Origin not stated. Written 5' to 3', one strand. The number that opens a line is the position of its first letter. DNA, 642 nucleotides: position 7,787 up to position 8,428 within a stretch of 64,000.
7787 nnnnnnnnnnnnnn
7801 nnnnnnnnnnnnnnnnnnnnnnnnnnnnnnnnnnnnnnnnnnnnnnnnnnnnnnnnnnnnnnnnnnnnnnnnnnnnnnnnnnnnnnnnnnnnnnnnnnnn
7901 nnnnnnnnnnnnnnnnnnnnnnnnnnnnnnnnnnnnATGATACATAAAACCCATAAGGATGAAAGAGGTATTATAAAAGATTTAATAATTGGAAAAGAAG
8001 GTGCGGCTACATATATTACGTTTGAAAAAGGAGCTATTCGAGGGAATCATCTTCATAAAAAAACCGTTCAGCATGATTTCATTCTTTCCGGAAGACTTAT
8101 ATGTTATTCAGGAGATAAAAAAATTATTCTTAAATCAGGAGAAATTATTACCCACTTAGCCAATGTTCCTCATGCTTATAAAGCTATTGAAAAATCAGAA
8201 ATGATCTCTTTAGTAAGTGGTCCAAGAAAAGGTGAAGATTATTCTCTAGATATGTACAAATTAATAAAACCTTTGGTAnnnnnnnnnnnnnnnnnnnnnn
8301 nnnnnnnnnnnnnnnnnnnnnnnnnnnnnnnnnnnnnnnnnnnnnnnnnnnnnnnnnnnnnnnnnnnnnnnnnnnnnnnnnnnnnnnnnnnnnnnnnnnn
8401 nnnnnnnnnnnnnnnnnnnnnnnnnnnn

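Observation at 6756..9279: Translationally coupled C-methyltransferase, 3,4-ketoisomerase and aminotransferase: a branched or 3-amino deoxysugar pathway in a surface-glycan locus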

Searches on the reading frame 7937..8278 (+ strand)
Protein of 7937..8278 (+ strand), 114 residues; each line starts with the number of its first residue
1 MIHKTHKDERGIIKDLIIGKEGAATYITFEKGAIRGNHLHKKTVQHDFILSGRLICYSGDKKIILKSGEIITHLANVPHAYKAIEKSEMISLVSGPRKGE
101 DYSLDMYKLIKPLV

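Call 7: search_protein_families(library=pfam, proteins=[window:7937-8278:+], max_evalue=0.01)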
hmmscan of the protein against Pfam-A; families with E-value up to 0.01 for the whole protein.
window:7937-8278:+ (114 aa): 3 families
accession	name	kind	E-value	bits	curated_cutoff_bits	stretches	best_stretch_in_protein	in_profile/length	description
PF07883.17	Cupin_2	-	2e-08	34.3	27.2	1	26-90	2-65/70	Cupin domain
PF14667.12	Polysacc_synt_C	-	0.00036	21.1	28.7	1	6-53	1-49/111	Polysaccharide biosynthesis C-terminal domain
PF00190.28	Cupin_1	-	0.0079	16.2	22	0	23-91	34-109/151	Cupin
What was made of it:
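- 7937..8281 (+): Small (114 aa) single-domain cupin with an HxH...Q...H metal-type motif. Proposed epimerase that partners the C-methyltransferase. Pfam Cupin_2 2e-8 (call 7).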

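Call 8: search_protein_families(library=ncbifam, proteins=[window:7937-8278:+], max_evalue=0.01)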
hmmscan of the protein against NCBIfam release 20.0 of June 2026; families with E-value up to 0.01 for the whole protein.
window:7937-8278:+ (114 aa): 0 families

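Call 17: search_solved_structures(query=window:7937-8278:+, max_evalue=1, show_alignments=3)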
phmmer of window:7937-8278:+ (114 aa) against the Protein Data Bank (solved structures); distinct sequences matched with E-value up to 1: 30.
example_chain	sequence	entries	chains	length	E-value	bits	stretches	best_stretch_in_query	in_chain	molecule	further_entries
8hfb_A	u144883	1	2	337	4.4e-05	26.5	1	31-99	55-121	Quercetin 2,3-dioxygenase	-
1y3t_A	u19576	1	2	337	5.3e-05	26.2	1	31-99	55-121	Hypothetical protein yxaG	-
2h0v_A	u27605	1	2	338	5.4e-05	26.2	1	31-99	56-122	Quercetin 2,3-dioxygenase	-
9bwf_A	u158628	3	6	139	0.00017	24.6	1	13-97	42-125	Cellulose oxidative enzyme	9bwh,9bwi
4met_A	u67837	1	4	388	0.0033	20.5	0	18-54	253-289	Oxalate decarboxylase OxdC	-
6tzp_A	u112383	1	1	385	0.0039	20.3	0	18-54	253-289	Oxalate decarboxylase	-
6ufi_A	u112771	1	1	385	0.0053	19.8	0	18-54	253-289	Cupin domain-containing protein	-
7zyb_A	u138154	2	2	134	0.0063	19.6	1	16-96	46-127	Cupin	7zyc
3s0m_A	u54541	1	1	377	0.0069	19.4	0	18-54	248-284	Oxalate decarboxylase oxdC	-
5vg3_A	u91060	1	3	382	0.0072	19.4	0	18-54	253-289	Oxalate decarboxylase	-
1j58_A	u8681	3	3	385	0.0074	19.3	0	18-54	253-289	YVRK PROTEIN | OXALATE DECARBOXYLASE OXDC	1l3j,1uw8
2uyb_A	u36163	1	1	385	0.0076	19.3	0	18-54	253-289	OXALATE DECARBOXYLASE OXDC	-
2v09_A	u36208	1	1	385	0.0077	19.3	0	18-54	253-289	OXALATE DECARBOXYLASE OXDC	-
5hi0_A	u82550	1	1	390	0.0078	19.3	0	18-54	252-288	Oxalate decarboxylase OxdC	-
2uy9_A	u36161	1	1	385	0.0081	19.2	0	18-54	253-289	OXALATE DECARBOXYLASE OXDC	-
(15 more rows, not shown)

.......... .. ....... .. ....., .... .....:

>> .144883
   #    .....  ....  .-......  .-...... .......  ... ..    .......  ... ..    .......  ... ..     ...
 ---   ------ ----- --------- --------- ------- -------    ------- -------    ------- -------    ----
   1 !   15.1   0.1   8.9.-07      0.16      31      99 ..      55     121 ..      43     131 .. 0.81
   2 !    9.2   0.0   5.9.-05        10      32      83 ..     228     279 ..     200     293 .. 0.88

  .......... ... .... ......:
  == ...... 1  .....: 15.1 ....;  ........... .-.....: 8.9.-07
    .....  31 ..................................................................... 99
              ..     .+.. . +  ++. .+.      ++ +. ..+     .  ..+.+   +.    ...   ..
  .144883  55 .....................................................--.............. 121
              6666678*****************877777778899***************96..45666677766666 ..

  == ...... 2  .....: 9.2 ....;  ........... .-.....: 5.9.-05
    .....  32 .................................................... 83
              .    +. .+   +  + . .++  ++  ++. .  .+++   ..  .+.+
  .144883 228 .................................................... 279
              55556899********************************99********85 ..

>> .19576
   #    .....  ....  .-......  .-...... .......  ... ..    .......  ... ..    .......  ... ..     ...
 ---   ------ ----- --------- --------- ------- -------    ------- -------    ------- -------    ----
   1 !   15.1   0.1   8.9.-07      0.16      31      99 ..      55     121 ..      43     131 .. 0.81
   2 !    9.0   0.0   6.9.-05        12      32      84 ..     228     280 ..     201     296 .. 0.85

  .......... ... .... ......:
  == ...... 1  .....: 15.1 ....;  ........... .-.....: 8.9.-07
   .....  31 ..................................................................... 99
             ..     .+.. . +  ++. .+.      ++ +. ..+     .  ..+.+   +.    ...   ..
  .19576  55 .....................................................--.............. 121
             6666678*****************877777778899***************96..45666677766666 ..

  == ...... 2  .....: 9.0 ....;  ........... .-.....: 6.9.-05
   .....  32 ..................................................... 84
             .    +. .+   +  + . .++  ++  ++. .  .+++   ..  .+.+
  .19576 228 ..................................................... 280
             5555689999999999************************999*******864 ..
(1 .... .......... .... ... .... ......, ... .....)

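Call 25: find_homologous_proteins(query=window:7937-8278:+, max_evalue=0.001)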
Query window:7937-8278:+ (114 aa): 8 proteins with E <= 0.001 among 12 candidates.
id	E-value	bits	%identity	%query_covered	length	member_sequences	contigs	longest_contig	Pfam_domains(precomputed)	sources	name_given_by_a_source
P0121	2.1e-68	245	100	100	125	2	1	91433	PF07883.18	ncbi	-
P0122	4.8e-53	195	77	100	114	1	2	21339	PF07883.18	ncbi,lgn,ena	-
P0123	7.1e-53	195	78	100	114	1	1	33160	PF07883.18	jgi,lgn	jgi:mannose-6-phosphate isomerase-like protein (cupin superfamily)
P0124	3.3e-48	180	72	100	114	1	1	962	PF07883.18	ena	-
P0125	3.8e-48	180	74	100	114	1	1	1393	PF07883.18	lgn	-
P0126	4.2e-48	180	71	100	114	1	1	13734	PF07883.18,PF00190.29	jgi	jgi:quercetin dioxygenase-like cupin family protein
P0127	1.4e-39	152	65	94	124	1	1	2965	PF07883.18,PF14667.13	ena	-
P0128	1.3e-37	146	70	82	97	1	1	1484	PF07883.18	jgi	jgi:quercetin dioxygenase-like cupin family protein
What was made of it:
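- One public annotation of a 78%-identical relative calls it 'mannose-6-phosphate isomerase-like' (call 25).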

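Call 27: find_encoding_contigs(protein=P0121, flank=3000, max_places=2)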
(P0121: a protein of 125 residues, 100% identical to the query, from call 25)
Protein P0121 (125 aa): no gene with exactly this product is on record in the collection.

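Call 33: search_solved_structures(query=A2, max_evalue=10, show_alignments=0)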
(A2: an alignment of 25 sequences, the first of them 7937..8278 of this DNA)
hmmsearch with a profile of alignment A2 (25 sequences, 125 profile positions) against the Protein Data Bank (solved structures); distinct sequences matched with E-value up to 10: 70 (the best 60 are shown).
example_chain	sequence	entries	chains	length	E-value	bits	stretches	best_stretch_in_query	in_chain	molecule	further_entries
6ufi_A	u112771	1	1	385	4.6e-15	58.6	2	25-98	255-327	Cupin domain-containing protein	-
6tzp_A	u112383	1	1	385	1.9e-14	56.6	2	25-98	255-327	Oxalate decarboxylase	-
4met_A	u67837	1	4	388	2.1e-14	56.5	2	25-98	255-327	Oxalate decarboxylase OxdC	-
5hi0_A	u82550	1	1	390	2.9e-14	56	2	25-98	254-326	Oxalate decarboxylase OxdC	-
5vg3_A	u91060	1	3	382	3.6e-14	55.7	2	25-98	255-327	Oxalate decarboxylase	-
3s0m_A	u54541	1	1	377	3.7e-14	55.7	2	25-98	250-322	Oxalate decarboxylase oxdC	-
1j58_A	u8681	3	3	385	3.7e-14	55.7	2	25-98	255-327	YVRK PROTEIN | OXALATE DECARBOXYLASE OXDC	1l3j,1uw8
2uyb_A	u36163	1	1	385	3.8e-14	55.6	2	25-98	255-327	OXALATE DECARBOXYLASE OXDC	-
2v09_A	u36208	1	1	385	4.1e-14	55.5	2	25-98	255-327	OXALATE DECARBOXYLASE OXDC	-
2uy9_A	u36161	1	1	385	4.3e-14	55.5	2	25-98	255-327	OXALATE DECARBOXYLASE OXDC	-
2uya_A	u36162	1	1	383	4.3e-14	55.5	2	25-98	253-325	OXALATE DECARBOXYLASE OXDC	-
2vqa_A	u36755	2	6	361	5.7e-13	51.9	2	30-96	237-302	SLL1358 PROTEIN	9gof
2uy8_A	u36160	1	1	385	9.7e-13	51.1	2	25-98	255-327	OXALATE DECARBOXYLASE OXDC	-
6l9i_A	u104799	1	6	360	1.5e-09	40.8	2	28-102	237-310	Oxalate decarboxylase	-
5fq0_A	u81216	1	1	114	1.1e-07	34.7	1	15-109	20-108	KDGF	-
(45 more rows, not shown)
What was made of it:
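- On FdtA/QdtA 3,4-ketoisomerase (Pfam PF05523): WxcM-like at 1e-3 and QdtA at 0.02 in the PDB profile search, behind CapF (call 33).
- Closest known: Cupin domain of Staphylococcus aureus CapF. Same: Best nucleotide-sugar cupin in the profile search (call 33).
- The invariant N-terminal D-x-R-G motif is shared with the nucleotide-sugar cupins that the profile finds over that stretch: CapF, RmlC-like and QdtA (call 33). Sequence similarity to the PMI chains is marginal (E 0.016-0.025, call 33).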

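Call 35: find_homologous_proteins(query=A2, max_evalue=0.00001)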
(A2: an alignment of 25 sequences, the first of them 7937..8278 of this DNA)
Query A2 (25 sequences) (114 aa, profile of the alignment): 614 proteins with E <= 0.00001 among 1461 candidates; the best 120 are listed.
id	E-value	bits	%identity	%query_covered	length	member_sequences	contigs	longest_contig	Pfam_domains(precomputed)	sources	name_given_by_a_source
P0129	1.2e-49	185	46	90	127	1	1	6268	PF07883.18,PF00190.29,PF14667.13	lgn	-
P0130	9.4e-47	176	46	95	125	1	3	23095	PF07883.18,PF00190.29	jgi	jgi:quercetin dioxygenase-like cupin family protein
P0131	1.7e-46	175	50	95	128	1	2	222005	PF07883.18,PF00190.29,PF14667.13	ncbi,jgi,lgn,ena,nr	ncbi:MAG TPA: cupin domain-containing protein [Candidatus Paceibacterota bacterium]|nr:cupin domain-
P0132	1.1e-45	172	42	94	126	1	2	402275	PF07883.18,PF14667.13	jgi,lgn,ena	-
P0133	3.7e-45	170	39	94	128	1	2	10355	PF07883.18,PF14667.13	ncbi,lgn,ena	-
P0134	6.9e-45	170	43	95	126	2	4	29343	PF14667.13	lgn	-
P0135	1.1e-44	169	45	95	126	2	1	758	PF07883.18,PF00190.29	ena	-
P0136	2.3e-44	168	46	94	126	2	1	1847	PF14667.13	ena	-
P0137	4.0e-44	167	46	94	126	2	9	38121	PF07883.18,PF14667.13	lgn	-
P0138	8.4e-44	166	44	95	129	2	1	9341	PF07883.18,PF00190.29,PF14667.13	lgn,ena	-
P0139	2.3e-43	165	49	95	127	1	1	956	PF00190.29,PF14667.13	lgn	-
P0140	3.2e-43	164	47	96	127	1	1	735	PF07883.18,PF14667.13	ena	-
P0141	5.1e-43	164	41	95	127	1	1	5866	PF07883.18,PF00190.29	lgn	-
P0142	5.5e-43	163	32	90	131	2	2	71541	PF07883.18,PF00190.29,PF14667.13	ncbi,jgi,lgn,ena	ncbi:MAG: cupin domain-containing protein [Candidatus Nanoarchaeia archaeon]|jgi:quercetin dioxygena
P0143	7.2e-43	163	44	92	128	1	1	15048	PF07883.18,PF00190.29,PF14667.13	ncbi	-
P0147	8.3e-42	160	38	96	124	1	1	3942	PF07883.18,PF05523.18,PF14667.13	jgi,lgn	-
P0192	2.7e-39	152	36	89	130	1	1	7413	PF07883.18,PF00190.29,PF05523.18,PF14667.13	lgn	-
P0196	4.1e-39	151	42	99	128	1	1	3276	PF07883.18,PF00190.29,PF05523.18,PF14667.13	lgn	-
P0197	4.8e-39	151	38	95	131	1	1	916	PF07883.18,PF00190.29,PF05523.18,PF14667.13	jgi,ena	-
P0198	5.0e-39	151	35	89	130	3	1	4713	PF07883.18,PF00190.29,PF05523.18,PF14667.13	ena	-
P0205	9.0e-39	150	37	96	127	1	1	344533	PF07883.18,PF00190.29,PF05523.18,PF14667.13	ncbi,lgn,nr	ncbi:MAG: cupin domain-containing protein [Parcubacteria group bacterium]|nr:cupin domain-containing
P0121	1.3e-38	149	100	100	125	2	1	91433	PF07883.18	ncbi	-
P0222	2.1e-38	149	39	95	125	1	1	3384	PF07883.18,PF05523.18,PF14667.13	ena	-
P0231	3.7e-38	148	33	89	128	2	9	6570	PF07883.18,PF00190.29,PF05523.18,PF14667.13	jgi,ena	-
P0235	4.6e-38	148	36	90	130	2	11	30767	PF07883.18,PF00190.29,PF05523.18,PF14667.13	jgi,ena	-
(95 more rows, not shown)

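Call 42: predict_structure(alignment_id=A3)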
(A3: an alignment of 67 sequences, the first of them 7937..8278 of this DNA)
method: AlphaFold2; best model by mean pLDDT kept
length: 114 residues; sequences in the alignment: 67
mean_pLDDT: 92.6   pTM: 0.84
mean pLDDT of the five models: 92.6, 91.6, 91.0, 90.3, 90.0
residues with pLDDT >= 90: 90; 70-90: 21; 50-70: 3; < 50: 0
segments of 3 or more residues with pLDDT < 50: none
pLDDT, mean of each block of 10 residues (from residue 1): 84 91 94 96 95 97 98 96 99 83 85 93
secondary structure, 60 per line:
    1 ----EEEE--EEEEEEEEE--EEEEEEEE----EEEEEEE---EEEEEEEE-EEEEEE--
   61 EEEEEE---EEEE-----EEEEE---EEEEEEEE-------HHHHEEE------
elements in order: E5-8 E11-19 E22-29 E34-40 E44-51 E53-58 E61-66 E70-73 E79-83 E87-94 H102-105 E106-108
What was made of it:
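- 7937..8281 (+): AF2 pLDDT 92.6 (call 42).
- Cupin: confident model (pLDDT 92.6, call 42).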

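Call 59: fold_search(model_id=the predicted structure, library=pdb)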
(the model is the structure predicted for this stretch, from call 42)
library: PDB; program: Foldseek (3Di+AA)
matches with E <= 10: 1910; with E <= 0.001: 626
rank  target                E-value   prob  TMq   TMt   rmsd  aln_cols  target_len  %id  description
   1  4yrd_B                2.0e-08  1.00  0.79  0.28   2.7       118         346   18  Crystal structure of CapF with inhibitor 3-isopropenyl-tropolone (released 2015-10-21)
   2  4yrd_A                2.9e-08  1.00  0.78  0.28   2.8       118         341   18  Crystal structure of CapF with inhibitor 3-isopropenyl-tropolone (released 2015-10-21)
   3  3st7                  3.9e-08  1.00  0.78  0.26   2.9       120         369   18  Crystal Structure of capsular polysaccharide assembling protein CapF from staphylococcus aureus (released 2012-02-15)
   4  3vhr                  4.8e-08  1.00  0.78  0.28   2.7       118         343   18  Crystal Structure of capsular polysaccharide assembling protein CapF from Staphylococcus aureus in space group C2221 (released 2012-02-15)
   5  7zyb                  9.0e-08  1.00  0.77  0.78   2.1       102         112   24  BeKdgF with Ca (released 2023-06-14)
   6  5flh_A                1.4e-07  1.00  0.78  0.48   6.6       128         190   16  Free state of Ni-quercetinase (released 2016-06-01)
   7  7zyc                  1.5e-07  1.00  0.77  0.79   2.1       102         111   24  BeKdgF with Zn (released 2023-06-14)
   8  9bwf_B                1.6e-07  1.00  0.70  0.67   6.9       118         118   18  Crystal structure of cellulose oxidative enzyme without ligand (released 2024-12-04)
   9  2zkl                  1.6e-07  1.00  0.76  0.27   3.2       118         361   17  Crystal Structure of capsular polysaccharide assembling protein CapF from staphylococcus aureus (released 2009-03-31)
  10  7x85_A                1.8e-07  1.00  0.74  0.67   1.5        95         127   15  Crystal structure of chicken CENP-C Cupin domain (released 2023-03-15)
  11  7x85_C                2.2e-07  1.00  0.74  0.66   1.5        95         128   15  Crystal structure of chicken CENP-C Cupin domain (released 2023-03-15)
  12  9bwi_B                3.1e-07  1.00  0.72  0.70   1.6        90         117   23  Crystal structure of cellulose oxidative enzyme in acidic pH with glycerol (released 2024-12-11)
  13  5fq0_C                3.2e-07  1.00  0.74  0.78   2.1        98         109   22  The structure of KdgF from Halomonas sp. (released 2016-05-04)
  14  9bwf_A                4.0e-07  1.00  0.74  0.72   6.0       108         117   19  Crystal structure of cellulose oxidative enzyme without ligand (released 2024-12-04)
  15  9bwi_A                4.2e-07  1.00  0.72  0.69   1.6        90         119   23  Crystal structure of cellulose oxidative enzyme in acidic pH with glycerol (released 2024-12-11)
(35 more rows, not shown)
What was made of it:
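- On CapF-type cupin epimerase domain: Foldseek ranks 1-4, E 2e-8, TM 0.79 (call 59).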

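Call 70: search_protein_families(library=pfam, alignment_id=A3, max_evalue=0.01)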
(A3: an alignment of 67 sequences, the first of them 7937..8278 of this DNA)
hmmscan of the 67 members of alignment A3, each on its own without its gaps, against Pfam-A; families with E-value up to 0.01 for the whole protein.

A. member 1, window:7937-8278:+ (114 aa): 3 families
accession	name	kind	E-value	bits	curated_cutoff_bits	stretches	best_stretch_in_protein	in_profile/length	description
PF07883.17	Cupin_2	-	2e-08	34.3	27.2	1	26-90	2-65/70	Cupin domain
PF14667.12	Polysacc_synt_C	-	0.00036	21.1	28.7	1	6-53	1-49/111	Polysaccharide biosynthesis C-terminal domain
PF00190.28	Cupin_1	-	0.0079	16.2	22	0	23-91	34-109/151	Cupin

B. families by the number of members that match (of 67 scanned): 15 families
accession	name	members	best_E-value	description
PF07883.17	Cupin_2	67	4e-12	Cupin domain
PF14667.12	Polysacc_synt_C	67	5.7e-11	Polysaccharide biosynthesis C-terminal domain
PF00190.28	Cupin_1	65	5.6e-10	Cupin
PF05523.17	FdtA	39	3e-06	WxcM-like, C-terminal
PF12973.13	Cupin_7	25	2.4e-07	ChrR Cupin-like domain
PF05899.18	Cupin_3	15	6e-05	EutQ-like cupin domain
PF00908.23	dTDP_sugar_isom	12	1.3e-05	dTDP-4-dehydrorhamnose 3,5-epimerase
PF02311.25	AraC_binding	12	0.00062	AraC-like ligand binding domain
PF06052.18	3-HAO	10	0.00036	3-hydroxyanthranilic acid dioxygenase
PF08007.18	JmjC_2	8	0.00054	JmjC domain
PF03079.20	ARD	6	6.8e-05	ARD/ARD' family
PF09313.17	DUF1971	6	9.3e-05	Domain of unknown function (DUF1971)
PF12852.13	Cupin_6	1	0.0057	Cupin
PF04622.18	ERG2_Sigma1R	1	0.0064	ERG2 and Sigma1 receptor like protein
PF13621.12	Cupin_8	1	0.0064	Cupin-like domain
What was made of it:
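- On FdtA/QdtA 3,4-ketoisomerase (Pfam PF05523): No hit at E<=0.01 for the window protein (calls 7, 70).
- Closest known: FdtA / QdtA / WxcM 3,4-ketoisomerases. Same: Weak Pfam FdtA hits in 39 of 67 relatives (call 70).
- Checked: It does not reach FdtA PF05523 at E<=0.01 (calls 7, 70).
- Only 39 hit FdtA, and weakly (call 70). WxcM-like and QdtA chains appear at 1e-3 and 0.02 in the profile search (calls 33, 70). The window cupin does not reach FdtA at E<=0.01 (calls 7, 70).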

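Call 72: search_protein_representatives(alignment_id=A3)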
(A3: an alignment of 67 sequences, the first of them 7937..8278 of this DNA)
Query: 67 sequences, 125 profile positions. Proteins with E-value up to 0.001 (for the whole library): 3020; up to 1e-10: 899; up to 1e-30: 82. The best 150 are listed.
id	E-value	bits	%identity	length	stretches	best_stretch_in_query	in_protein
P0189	3.1e-45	169.0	-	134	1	2-122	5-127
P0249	1.0e-44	167.3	-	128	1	1-124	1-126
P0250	3.5e-42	159.1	-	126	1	2-124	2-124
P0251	3.7e-42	159.0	-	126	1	1-124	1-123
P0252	9.0e-41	154.6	-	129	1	3-122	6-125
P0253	1.4e-40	153.9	-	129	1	1-124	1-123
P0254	2.2e-40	153.3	-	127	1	3-122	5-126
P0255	7.3e-40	151.6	-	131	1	2-121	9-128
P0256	1.3e-39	150.8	-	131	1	2-121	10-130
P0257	1.9e-39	150.3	-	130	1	1-124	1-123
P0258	2.9e-39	149.7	-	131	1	1-123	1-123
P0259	3.9e-39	149.3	-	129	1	3-123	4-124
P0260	9.0e-39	148.1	-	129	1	2-123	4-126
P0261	1.6e-38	147.3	-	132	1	1-124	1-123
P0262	2.9e-38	146.4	-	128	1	3-122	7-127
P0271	1.7e-37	144.0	-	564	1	2-122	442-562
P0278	1.2e-36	141.2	-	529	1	9-121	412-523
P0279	2.7e-36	140.1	-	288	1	2-123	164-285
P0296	8.6e-35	135.2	-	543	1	3-123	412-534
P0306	1.1e-32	128.4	-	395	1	2-124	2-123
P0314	7.3e-32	125.8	-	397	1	2-122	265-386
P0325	3.9e-31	123.4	-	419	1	3-120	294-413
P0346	2.5e-28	114.4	-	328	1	9-123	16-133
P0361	2.5e-27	111.2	-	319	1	10-122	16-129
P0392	5.5e-25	103.6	-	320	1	7-123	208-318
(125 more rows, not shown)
